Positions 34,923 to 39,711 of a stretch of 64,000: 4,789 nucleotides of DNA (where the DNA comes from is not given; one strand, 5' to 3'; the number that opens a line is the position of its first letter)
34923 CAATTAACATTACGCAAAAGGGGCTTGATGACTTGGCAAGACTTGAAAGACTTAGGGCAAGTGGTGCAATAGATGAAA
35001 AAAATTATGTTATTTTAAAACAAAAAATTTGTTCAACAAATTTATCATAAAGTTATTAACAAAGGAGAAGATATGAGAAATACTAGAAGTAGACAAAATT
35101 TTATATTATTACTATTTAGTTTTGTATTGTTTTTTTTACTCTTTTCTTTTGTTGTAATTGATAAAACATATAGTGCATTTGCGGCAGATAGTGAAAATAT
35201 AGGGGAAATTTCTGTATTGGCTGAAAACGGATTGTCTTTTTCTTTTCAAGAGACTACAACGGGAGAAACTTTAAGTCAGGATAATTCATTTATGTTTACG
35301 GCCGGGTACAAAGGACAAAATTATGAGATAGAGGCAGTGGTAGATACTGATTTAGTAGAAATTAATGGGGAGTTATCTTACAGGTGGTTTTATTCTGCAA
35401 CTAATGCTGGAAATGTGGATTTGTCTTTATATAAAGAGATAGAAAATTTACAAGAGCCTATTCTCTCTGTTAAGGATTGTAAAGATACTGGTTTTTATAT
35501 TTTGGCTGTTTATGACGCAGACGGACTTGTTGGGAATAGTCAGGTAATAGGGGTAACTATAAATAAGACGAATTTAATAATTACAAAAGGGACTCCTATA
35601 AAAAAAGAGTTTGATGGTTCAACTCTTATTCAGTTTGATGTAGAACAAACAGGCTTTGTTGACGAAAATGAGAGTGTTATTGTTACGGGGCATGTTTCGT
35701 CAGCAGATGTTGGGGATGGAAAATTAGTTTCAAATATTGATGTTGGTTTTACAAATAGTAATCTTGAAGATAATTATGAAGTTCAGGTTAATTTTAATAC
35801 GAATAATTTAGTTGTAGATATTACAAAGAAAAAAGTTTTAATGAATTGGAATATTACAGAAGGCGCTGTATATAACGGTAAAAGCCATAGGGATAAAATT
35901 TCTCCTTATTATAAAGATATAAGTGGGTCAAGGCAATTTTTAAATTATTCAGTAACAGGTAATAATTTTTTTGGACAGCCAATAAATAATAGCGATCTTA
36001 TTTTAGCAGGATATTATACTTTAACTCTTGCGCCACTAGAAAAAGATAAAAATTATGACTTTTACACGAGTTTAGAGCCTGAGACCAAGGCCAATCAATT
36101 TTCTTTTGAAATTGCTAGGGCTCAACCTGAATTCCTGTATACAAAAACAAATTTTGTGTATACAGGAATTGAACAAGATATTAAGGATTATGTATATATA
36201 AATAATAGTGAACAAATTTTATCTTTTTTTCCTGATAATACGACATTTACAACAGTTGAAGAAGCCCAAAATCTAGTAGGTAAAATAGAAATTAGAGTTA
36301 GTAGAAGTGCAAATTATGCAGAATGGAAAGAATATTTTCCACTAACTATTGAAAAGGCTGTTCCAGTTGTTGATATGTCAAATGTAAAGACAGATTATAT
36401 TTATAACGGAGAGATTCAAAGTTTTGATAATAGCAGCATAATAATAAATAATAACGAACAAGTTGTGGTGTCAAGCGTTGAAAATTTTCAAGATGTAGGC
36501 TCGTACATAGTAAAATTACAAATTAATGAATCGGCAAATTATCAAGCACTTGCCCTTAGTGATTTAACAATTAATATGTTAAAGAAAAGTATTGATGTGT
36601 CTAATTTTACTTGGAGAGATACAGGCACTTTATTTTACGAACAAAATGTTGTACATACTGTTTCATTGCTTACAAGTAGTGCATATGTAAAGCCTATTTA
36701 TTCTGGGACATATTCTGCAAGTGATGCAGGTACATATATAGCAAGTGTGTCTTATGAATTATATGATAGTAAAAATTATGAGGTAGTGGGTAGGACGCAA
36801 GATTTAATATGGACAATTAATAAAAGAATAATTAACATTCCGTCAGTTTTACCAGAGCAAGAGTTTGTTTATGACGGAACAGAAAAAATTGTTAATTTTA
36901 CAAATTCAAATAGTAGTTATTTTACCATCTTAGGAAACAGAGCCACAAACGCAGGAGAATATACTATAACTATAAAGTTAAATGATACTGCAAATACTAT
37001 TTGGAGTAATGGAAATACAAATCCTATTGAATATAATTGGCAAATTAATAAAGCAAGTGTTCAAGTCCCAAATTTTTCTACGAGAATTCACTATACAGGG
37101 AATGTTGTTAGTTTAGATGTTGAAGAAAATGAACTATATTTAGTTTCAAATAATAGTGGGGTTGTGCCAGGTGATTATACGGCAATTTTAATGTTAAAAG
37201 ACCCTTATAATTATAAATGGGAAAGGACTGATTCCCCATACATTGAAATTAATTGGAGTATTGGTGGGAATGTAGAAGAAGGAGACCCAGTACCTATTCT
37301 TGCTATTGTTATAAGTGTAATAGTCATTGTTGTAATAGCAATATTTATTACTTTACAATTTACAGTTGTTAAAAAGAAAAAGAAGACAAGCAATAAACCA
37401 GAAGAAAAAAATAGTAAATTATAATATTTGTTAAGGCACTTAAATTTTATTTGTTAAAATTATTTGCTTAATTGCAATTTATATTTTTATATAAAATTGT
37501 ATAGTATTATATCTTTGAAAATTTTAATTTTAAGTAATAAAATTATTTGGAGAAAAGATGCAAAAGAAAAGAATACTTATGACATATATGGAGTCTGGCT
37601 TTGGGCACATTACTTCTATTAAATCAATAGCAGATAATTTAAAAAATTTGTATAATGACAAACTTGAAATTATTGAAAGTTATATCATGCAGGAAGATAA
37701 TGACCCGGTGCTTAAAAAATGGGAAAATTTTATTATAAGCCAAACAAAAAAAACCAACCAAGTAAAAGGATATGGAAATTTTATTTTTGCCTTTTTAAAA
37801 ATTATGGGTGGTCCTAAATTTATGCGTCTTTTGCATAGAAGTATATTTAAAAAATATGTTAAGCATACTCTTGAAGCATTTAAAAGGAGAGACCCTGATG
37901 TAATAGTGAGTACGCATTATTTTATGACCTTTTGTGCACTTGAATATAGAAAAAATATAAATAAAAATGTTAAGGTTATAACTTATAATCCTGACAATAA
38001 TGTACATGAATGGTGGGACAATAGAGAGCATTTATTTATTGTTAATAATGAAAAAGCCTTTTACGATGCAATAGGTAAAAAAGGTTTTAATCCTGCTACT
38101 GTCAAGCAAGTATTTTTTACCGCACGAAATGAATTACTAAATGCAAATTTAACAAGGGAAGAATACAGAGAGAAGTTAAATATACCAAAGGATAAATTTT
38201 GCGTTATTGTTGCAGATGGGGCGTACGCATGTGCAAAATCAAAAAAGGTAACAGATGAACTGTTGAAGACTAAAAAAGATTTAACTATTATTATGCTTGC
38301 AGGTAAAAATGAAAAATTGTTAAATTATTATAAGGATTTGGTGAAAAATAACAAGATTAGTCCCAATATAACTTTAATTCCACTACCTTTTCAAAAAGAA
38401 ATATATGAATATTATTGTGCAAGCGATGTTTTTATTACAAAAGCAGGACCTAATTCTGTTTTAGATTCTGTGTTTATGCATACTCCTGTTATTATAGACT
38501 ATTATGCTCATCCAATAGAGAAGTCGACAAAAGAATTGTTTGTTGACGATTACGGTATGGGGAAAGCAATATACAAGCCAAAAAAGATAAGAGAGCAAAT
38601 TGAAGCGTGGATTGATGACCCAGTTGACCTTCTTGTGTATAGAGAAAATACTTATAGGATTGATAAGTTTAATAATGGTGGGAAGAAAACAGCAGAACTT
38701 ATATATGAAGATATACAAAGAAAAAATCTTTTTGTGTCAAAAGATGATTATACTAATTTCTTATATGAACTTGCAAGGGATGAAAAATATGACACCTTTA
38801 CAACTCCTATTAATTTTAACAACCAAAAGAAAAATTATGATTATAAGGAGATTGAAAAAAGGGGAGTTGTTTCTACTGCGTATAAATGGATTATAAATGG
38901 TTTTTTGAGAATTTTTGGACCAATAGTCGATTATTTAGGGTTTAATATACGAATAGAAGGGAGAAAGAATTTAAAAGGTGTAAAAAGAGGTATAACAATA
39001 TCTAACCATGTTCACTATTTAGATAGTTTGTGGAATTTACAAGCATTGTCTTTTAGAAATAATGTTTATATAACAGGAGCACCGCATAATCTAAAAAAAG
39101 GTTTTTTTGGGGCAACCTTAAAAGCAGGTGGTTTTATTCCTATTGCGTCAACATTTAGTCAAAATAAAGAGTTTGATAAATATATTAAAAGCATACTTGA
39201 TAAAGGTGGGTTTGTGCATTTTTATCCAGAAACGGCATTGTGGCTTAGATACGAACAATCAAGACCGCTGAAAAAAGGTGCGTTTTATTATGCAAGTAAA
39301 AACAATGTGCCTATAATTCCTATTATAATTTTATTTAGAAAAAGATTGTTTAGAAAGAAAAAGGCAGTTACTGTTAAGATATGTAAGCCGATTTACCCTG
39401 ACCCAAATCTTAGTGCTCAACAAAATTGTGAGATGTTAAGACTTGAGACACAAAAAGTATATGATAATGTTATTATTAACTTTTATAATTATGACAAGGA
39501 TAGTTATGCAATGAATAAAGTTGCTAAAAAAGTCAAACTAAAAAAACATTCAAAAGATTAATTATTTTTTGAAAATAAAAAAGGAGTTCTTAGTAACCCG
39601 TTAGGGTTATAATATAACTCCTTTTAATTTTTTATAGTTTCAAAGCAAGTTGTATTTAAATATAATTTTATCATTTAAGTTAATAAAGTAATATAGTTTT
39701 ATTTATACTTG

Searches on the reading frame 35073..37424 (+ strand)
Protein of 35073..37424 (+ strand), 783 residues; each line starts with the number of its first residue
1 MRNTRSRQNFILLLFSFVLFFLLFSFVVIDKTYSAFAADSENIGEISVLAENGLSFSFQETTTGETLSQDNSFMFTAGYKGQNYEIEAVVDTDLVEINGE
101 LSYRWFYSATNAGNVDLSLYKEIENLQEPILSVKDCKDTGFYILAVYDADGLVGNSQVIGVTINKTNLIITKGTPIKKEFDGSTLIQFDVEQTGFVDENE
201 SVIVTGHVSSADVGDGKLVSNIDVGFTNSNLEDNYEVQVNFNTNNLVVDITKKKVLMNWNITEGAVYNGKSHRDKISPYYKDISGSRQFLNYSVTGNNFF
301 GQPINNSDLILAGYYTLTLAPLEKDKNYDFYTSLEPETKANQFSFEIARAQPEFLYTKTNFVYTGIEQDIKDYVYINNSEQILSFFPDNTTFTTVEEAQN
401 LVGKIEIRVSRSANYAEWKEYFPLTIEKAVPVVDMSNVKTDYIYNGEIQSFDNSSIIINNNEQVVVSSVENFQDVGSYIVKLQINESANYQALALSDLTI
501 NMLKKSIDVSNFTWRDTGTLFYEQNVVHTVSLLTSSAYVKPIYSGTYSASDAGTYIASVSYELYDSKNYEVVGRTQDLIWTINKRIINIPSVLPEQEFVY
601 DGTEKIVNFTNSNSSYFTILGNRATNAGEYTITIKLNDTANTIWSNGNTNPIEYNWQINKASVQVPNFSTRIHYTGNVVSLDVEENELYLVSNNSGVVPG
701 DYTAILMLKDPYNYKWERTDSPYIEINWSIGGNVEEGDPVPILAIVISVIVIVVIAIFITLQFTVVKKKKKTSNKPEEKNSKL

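Call 11: search_protein_families(library=pfam, proteins=[window:35073-37424:+], max_evalue=0.001)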
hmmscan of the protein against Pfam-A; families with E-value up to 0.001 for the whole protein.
window:35073-37424:+ (783 aa): 1 family
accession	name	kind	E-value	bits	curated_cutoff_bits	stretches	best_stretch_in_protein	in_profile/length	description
PF18657.6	YDG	-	1.5e-05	25.6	25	1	166-238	3-81/85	YDG domain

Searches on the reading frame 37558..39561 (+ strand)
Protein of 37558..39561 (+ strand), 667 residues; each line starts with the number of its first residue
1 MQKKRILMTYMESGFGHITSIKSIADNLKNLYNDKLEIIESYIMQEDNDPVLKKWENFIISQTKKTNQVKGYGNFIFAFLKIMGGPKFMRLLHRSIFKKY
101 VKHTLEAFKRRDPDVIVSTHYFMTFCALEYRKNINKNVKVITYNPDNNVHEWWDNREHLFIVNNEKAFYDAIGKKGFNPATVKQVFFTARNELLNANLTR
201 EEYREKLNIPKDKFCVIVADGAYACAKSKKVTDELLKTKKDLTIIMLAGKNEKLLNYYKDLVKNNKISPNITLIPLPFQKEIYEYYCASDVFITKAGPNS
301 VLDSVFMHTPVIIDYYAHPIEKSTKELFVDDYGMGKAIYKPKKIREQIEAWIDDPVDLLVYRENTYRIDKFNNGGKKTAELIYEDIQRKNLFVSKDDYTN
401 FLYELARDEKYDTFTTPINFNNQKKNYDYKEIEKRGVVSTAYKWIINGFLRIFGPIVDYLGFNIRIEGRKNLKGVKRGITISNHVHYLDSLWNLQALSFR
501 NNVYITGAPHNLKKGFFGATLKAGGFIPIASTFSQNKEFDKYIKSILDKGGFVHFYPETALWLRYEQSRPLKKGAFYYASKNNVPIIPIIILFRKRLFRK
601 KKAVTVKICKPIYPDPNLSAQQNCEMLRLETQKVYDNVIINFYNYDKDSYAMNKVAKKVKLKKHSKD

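Call 11: search_protein_families(library=pfam, proteins=[window:37558-39561:+], max_evalue=0.001)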
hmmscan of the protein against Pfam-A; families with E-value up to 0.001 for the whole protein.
window:37558-39561:+ (667 aa): 4 families
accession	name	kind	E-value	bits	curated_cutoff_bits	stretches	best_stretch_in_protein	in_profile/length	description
PF01553.26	Acyltransferase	-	2.2e-15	57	23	1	464-591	2-131/132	Acyltransferase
PF00534.26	Glycos_transf_1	-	4.6e-06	26.7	26.4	0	200-363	2-167/172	Glycosyl transferases group 1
PF04101.22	Glyco_tran_28_C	-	9.6e-06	26.2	22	1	235-313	24-96/166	Glycosyltransferase family 28 C-terminal domain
PF06925.17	MGDG_synth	-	2.1e-05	25.1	25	1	17-183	1-163/169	Monogalactosyldiacylglycerol (MGDG) synthase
